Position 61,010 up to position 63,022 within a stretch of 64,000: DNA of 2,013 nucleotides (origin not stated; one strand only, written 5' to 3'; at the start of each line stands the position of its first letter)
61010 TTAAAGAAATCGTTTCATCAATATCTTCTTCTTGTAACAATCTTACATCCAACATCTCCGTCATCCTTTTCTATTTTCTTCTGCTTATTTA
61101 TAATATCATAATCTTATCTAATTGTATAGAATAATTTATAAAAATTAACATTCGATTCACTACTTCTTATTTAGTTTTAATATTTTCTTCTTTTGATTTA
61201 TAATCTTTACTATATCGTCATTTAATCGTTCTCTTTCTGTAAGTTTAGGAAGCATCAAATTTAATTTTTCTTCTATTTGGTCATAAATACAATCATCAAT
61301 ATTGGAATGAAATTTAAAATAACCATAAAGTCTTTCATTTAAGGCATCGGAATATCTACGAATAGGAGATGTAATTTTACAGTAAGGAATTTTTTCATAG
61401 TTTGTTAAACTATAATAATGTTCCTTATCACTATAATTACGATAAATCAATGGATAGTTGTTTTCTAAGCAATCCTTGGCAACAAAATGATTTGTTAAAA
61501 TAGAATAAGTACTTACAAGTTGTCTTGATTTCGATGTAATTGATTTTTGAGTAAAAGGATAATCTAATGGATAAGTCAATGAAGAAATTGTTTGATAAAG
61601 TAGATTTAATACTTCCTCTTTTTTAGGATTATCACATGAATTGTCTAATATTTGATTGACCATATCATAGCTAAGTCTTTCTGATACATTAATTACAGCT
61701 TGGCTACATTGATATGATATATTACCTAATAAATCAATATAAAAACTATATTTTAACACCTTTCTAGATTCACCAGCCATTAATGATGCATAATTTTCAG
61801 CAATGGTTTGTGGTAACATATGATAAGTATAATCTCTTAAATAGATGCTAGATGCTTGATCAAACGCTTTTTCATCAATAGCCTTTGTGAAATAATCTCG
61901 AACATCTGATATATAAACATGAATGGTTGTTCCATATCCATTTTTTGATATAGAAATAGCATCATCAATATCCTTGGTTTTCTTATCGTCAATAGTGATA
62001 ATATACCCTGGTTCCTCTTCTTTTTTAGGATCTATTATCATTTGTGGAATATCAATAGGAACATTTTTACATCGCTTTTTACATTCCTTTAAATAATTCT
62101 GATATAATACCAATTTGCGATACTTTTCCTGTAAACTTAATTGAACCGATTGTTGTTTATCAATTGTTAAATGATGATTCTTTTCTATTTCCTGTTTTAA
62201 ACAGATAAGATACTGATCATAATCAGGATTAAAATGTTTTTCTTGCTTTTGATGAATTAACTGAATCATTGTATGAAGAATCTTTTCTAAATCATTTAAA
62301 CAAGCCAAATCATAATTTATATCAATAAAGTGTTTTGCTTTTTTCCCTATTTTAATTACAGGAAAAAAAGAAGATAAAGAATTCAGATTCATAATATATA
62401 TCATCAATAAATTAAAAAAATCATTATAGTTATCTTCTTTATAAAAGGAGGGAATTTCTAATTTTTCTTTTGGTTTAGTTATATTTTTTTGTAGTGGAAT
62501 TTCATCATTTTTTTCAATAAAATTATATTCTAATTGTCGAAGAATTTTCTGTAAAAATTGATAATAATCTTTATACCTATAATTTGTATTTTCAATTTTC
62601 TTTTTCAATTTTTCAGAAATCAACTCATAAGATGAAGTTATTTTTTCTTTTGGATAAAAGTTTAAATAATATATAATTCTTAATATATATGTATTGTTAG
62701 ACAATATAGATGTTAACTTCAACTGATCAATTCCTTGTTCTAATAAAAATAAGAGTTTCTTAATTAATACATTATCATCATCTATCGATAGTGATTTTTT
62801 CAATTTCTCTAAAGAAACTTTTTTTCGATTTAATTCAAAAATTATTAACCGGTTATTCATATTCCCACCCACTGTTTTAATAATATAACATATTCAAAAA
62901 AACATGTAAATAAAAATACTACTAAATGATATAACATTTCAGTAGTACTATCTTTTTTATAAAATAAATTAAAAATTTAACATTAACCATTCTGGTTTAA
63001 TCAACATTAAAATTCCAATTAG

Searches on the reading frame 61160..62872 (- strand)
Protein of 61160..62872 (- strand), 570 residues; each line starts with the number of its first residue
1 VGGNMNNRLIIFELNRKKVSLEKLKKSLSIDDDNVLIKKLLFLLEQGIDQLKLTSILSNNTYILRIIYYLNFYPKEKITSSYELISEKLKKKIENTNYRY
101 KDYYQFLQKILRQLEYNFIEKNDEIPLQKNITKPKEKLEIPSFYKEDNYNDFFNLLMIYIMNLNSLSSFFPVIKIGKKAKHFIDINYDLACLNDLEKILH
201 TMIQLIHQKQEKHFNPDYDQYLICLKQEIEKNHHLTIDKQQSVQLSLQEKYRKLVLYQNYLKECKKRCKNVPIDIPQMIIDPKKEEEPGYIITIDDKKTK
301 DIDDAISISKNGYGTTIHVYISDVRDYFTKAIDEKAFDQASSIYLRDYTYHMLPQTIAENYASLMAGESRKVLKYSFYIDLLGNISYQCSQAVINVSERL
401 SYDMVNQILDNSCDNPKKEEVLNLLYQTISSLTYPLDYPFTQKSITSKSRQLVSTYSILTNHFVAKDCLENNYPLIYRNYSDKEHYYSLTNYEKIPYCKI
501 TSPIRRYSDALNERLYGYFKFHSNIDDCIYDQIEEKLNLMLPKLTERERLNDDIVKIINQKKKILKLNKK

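Call 53: search_protein_families(library=pfam, proteins=[window:61160-62872:-], max_evalue=0.001)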
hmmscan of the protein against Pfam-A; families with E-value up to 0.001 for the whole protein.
window:61160-62872:- (570 aa): 1 family
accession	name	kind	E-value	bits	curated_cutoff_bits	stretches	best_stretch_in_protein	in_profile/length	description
PF00773.25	RNB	-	4e-38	131.9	29.3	1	291-487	9-236/326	RNB domain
